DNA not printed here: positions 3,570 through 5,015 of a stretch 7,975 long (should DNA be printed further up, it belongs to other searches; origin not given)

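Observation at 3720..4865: Surface-anchored protein built from 11 cysteine-pair repeats with near-invariant C-x13-C spacing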

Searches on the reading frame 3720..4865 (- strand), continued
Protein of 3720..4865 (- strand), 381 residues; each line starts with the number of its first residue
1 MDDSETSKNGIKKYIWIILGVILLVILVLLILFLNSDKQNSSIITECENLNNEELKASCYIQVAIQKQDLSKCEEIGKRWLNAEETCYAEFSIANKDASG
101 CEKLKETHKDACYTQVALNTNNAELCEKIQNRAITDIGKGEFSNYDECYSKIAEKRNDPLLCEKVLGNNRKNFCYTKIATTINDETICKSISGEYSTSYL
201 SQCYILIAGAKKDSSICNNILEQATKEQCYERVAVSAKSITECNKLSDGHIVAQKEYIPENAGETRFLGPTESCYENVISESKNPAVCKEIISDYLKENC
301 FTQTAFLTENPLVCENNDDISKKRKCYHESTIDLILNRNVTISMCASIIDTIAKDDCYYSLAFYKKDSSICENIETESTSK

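Call 55: fold_search(model_id=the predicted structure, library=viral)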
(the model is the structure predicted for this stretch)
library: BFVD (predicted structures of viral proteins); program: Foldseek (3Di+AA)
matches with E <= 10: 341; with E <= 0.001: 0
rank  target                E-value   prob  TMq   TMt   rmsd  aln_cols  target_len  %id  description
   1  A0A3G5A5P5            4.1e-03  0.97  0.18  0.14  18.8       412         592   12  Sel1 domain protein repeat-containing protein [Hyperionvirus sp.]
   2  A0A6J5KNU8            1.5e-02  0.96  0.23  0.18  16.6       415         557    9  Sel1-like repeat [uncultured Caudovirales phage]
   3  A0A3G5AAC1            1.9e-02  0.82  0.17  0.16  18.0       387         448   13  UDP-N-acetylglucosamine--peptide N-acetylglucosaminyltransferase SPINDLY [Hyperionvirus sp.]
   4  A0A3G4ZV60            3.4e-02  0.75  0.18  0.16  17.5       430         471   13  Uncharacterized protein [Barrevirus sp.]
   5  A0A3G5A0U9            3.7e-02  0.82  0.20  0.16  18.1       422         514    9  Sel1 repeat family protein [Harvfovirus sp.]
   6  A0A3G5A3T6            7.3e-02  0.54  0.15  0.15  16.8       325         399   12  Uncharacterized protein [Harvfovirus sp.]
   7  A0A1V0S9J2            7.9e-02  0.69  0.20  0.19  15.6       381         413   10  Uncharacterized protein [Catovirus CTV1]
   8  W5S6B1                8.2e-02  0.91  0.30  0.26  11.4       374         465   11  Uncharacterized protein [Pithovirus sibericum]
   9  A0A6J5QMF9            1.1e-01  0.28  0.14  0.08  23.0       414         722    9  Uncharacterized protein [uncultured Caudovirales phage]
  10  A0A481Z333            1.4e-01  0.87  0.28  0.23  15.7       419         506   14  TupA-like ATPgrasp [Pithovirus LCPAC102]
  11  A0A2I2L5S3            1.5e-01  0.82  0.28  0.25  21.6       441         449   11  Uncharacterized protein [Orpheovirus IHUMI-LCC2]
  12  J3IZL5                1.6e-01  0.75  0.23  0.24  16.5       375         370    9  (no name in the UniProt tables at hand)
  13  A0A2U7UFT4            1.7e-01  0.60  0.24  0.19  16.0       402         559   10  Ankyrin repeat domain containing protein [Pandoravirus macleodensis]
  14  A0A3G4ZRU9            1.7e-01  0.30  0.16  0.13  19.6       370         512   11  Uncharacterized protein [Dasosvirus sp.]
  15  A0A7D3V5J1            1.9e-01  0.38  0.18  0.15  20.8       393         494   11  Tetratricopeptide repeat protein [Fadolivirus FV1/VV64]
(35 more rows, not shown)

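Call 58: list_cluster_members(proteins=[P0028, P0029, P0030, P0031, P0032, P0033, P0036, P0040, P0043, P0094])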
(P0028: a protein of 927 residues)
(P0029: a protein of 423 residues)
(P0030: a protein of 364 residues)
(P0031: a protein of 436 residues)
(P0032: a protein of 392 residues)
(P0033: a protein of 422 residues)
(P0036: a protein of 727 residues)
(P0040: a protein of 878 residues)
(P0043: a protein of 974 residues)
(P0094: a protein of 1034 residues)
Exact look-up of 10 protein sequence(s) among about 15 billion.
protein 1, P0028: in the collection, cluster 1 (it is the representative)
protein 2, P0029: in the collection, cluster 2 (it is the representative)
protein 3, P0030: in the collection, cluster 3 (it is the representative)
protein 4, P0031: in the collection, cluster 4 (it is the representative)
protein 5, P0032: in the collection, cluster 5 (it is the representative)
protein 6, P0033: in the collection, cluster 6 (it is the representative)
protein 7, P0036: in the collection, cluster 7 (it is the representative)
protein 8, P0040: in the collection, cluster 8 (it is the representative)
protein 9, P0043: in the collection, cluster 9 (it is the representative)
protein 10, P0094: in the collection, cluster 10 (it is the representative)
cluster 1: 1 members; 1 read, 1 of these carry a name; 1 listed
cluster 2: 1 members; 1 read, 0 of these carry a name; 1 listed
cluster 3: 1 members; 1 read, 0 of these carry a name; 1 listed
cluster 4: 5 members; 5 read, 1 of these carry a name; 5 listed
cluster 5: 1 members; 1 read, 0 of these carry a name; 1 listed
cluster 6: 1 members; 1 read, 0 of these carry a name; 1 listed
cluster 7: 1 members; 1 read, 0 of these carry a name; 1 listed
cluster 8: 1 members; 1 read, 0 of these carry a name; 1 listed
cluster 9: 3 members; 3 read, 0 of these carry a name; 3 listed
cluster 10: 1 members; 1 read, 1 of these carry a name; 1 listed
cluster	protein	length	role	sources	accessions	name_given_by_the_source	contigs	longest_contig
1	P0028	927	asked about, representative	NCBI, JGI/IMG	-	hypothetical protein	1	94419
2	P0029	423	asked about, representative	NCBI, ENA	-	-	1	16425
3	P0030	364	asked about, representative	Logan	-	-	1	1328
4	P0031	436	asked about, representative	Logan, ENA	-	-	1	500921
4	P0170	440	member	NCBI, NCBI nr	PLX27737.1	hypothetical protein C0583_00660 [Candidatus Parcubacteria bacterium] | MAG: hypothetical protein C0583_00660 [Candidatus Parcubacteria bacterium]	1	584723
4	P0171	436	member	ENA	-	-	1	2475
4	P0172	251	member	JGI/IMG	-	-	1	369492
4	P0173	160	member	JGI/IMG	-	-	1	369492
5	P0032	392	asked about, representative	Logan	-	-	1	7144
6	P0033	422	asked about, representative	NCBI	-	-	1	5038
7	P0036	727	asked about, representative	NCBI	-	-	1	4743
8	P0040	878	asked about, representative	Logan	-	-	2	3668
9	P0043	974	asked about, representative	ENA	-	-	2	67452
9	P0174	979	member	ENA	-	-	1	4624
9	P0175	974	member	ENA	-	-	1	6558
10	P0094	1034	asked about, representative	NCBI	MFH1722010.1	MAG: zinc ribbon domain-containing protein [Candidatus Altiarchaeota archaeon]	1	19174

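Call 63: find_homologous_proteins(query=A3, max_evalue=1e-15)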
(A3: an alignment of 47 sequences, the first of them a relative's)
Query A3 (47 sequences) (523 aa, profile of the alignment): 51 proteins with E <= 1e-15 among 8000 candidates.
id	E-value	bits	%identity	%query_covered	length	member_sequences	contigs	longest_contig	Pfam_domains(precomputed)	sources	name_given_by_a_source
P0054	6.4e-100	353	31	36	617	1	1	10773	-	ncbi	ncbi:MAG: hypothetical protein V1703_02840 [Candidatus Altiarchaeota archaeon]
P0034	4.9e-91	324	35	36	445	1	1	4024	-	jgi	-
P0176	1.1e-87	313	40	38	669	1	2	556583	-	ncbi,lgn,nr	ncbi:MAG: hypothetical protein KatS3mg096_516 [Candidatus Parcubacteria bacterium]|nr:MAG: hypotheti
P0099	9.5e-82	293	33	71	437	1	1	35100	-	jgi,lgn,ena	-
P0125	7.7e-73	264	37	44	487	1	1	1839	-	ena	-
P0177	1.1e-71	260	37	36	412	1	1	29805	-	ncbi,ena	-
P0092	7.5e-71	258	32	38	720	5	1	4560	PF09603.16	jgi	-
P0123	1.7e-68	250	32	38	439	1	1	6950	-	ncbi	-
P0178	1.4e-66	243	32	36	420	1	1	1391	-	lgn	-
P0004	3.0e-65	239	100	100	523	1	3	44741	-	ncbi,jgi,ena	ncbi:MAG: hypothetical protein WCX77_02830 [Candidatus Paceibacterota bacterium]|jgi:hypothetical pr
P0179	1.4e-63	234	31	30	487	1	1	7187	-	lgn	-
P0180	2.1e-63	233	36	33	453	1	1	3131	-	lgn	-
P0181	2.4e-62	229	33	38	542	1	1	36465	-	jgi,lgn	jgi:hypothetical protein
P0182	4.8e-61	225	34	38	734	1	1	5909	-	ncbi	-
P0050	4.5e-59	219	30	57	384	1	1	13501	-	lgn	-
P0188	8.5e-53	198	45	33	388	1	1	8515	-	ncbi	-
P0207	1.3e-33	135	52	19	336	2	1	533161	-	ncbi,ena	-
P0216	1.7e-16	78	38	17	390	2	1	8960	-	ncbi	-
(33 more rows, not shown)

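Call 79: list_cluster_members(proteins=[P0006, P0013, P0014, P0019, P0177, P0123, P0182, P0188, P0207, P0216])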
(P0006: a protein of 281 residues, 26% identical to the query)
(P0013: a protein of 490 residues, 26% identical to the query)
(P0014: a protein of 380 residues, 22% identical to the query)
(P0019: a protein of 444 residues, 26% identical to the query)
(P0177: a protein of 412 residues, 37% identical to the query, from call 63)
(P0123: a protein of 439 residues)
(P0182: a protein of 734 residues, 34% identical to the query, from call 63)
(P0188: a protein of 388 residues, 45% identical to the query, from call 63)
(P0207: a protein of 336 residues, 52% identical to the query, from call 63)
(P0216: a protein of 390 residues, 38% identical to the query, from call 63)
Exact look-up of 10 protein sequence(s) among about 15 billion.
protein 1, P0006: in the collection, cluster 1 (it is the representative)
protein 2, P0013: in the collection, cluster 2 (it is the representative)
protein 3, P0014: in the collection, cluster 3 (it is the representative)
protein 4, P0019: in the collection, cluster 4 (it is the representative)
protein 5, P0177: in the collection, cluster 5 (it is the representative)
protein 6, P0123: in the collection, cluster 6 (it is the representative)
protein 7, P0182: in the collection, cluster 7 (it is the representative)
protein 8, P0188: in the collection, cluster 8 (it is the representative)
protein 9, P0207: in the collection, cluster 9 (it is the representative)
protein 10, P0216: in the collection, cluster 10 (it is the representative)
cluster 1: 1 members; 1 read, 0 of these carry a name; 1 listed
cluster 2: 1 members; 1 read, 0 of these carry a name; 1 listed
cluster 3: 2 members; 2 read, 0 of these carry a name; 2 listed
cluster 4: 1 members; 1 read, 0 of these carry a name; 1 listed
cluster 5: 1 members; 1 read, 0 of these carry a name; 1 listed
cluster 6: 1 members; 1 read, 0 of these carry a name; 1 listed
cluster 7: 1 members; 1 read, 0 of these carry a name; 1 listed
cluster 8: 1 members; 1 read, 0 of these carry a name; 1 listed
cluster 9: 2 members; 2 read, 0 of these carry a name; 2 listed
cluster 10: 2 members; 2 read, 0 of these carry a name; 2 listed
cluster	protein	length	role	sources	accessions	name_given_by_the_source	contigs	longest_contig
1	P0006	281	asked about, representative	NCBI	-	-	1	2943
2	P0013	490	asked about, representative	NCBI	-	-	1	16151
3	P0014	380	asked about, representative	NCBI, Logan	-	-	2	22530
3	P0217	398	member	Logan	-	-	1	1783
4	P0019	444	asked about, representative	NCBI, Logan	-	-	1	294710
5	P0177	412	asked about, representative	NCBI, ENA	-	-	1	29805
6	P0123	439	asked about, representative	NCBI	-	-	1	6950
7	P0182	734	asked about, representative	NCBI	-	-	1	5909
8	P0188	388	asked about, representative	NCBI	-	-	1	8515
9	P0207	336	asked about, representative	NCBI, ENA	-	-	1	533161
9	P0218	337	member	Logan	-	-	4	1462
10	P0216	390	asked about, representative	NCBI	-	-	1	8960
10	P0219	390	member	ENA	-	-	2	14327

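Call 80: find_encoding_contigs(protein=P0176, flank=7000, max_places=1)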
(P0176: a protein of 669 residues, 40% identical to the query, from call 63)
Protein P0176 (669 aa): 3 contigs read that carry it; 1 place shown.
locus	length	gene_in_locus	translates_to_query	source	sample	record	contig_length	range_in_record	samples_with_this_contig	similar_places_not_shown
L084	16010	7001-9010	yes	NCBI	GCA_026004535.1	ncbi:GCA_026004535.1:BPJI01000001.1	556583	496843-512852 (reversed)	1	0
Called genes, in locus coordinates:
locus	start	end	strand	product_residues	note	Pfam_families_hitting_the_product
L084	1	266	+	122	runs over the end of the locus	PF01850:PIN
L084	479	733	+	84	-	PF20582:UPF0758_N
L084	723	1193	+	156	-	PF04002:RadC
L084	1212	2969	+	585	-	PF01555:N6_N4_Mtase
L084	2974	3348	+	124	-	PF04471:Mrr_cat (weak)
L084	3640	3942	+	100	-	-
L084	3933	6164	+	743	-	PF00270:DEAD, PF04851:ResIII, PF18766:SWI2_SNF2, PF27151:YagJ (weak)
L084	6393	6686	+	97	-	PF01863:YgjP-like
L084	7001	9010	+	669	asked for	-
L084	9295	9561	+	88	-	PF12728:HTH_17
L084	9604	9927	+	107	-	-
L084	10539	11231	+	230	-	PF00119:ATP-synt_A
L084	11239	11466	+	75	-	PF00137:ATP-synt_C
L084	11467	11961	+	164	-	PF00430:ATP-synt_B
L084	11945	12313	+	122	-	-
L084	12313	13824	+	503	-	PF02874:ATP-synt_ab_N (weak), PF00006:ATP-synt_ab, PF00306:ATP-synt_ab_C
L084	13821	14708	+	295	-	PF00231:ATP-synt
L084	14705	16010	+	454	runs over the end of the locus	PF02874:ATP-synt_ab_N, PF00006:ATP-synt_ab, PF22919:ATP-synt_VA_C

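Call 81: find_encoding_contigs(protein=P0020, flank=7000, max_places=1)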
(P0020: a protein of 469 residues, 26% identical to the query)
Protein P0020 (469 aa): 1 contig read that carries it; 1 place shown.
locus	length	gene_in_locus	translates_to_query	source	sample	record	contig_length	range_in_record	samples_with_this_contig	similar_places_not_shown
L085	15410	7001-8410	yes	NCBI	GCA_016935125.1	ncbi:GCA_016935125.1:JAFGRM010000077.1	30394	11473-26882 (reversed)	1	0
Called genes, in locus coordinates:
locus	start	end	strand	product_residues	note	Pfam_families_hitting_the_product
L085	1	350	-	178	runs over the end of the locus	PF22600:MTPAP-like_central (faint), PF01909:NTP_transf_2, PF18765:Polbeta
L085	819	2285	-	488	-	-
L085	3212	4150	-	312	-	PF01073:3Beta_HSD, PF01370:Epimerase, PF02719:Polysacc_synt_2 (weak), PF04321:RmlD_sub_bind (weak), PF07993:NAD_binding_4 (faint), PF13460:NAD_binding_10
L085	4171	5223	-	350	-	PF01073:3Beta_HSD, PF01370:Epimerase, PF02719:Polysacc_synt_2, PF04321:RmlD_sub_bind, PF16363:GDP_Man_Dehyd, PF13460:NAD_binding_10, PF07993:NAD_binding_4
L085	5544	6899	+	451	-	-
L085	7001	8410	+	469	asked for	-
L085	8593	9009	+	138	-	-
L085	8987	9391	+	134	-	-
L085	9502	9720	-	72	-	-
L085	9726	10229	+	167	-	-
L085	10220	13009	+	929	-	-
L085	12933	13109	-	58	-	-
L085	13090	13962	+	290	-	-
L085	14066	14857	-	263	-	-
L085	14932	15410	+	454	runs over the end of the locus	PF08245:Mur_ligase_M, PF27239:FOL3_C, PF02875:Mur_ligase_C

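Call 82: find_encoding_contigs(protein=P0008, flank=7000, max_places=1)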
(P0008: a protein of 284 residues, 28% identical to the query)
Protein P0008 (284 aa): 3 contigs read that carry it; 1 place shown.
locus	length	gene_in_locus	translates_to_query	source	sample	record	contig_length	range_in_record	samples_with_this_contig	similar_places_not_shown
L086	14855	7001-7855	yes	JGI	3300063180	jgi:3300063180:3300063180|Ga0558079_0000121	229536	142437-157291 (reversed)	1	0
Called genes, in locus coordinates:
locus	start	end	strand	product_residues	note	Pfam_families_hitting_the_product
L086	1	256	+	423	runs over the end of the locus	-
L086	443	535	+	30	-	-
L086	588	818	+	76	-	-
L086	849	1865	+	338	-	PF00579:tRNA-synt_1b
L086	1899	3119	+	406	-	PF01817:CM_2 (faint), PF01209:Ubie_methyltran, PF13489:Methyltransf_23, PF05175:MTS (weak), PF13649:Methyltransf_25, PF13847:Methyltransf_31, PF08241:Methyltransf_11, PF08242:Methyltransf_12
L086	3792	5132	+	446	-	PF00591:Glycos_transf_3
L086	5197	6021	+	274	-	PF03437:BtpA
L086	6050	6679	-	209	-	PF03083:MtN3_slv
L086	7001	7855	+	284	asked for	-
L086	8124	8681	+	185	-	PF01931:NTPase_I-T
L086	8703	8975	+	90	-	-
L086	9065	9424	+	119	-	-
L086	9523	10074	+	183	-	PF00218:IGPS (weak)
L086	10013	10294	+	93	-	-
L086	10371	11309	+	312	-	PF01341:Glyco_hydro_6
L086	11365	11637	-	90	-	-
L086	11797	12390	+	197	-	PF07963:N_methyl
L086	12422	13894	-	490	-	PF01471:PG_binding_1, PF00082:Peptidase_S8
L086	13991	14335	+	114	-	PF22277:EncFtn-like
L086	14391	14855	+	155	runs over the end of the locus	PF13463:HTH_27 (faint), PF01047:MarR, PF12802:MarR_2, PF09339:HTH_IclR (faint)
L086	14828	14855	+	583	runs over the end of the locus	PF00664:ABC_membrane, PF00005:ABC_tran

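Call 86: find_related_loci(query=P0004, collection=viral_contigs, flank=5000)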
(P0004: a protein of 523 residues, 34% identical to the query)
Query P0004 (523 aa) in viral_contigs; peptide patterns used: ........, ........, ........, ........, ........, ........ (x = any residue, [..] = any of these).
56 stretches matched a pattern, but none encodes a relative of the query by tblastn (E <= 1e-3).

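Call 87: search_dna_similar(query=window:3720-4865:-, collection=phages, mode=protein, max_evalue=0.001, max_rows=10)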
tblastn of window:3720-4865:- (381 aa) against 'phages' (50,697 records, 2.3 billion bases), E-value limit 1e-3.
No match.

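Call 88: search_dna_similar(query=window:3720-4865:-, collection=plasmids, mode=protein, max_evalue=0.001, max_rows=10)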
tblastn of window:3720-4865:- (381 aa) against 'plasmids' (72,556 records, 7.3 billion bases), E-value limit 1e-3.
No match.
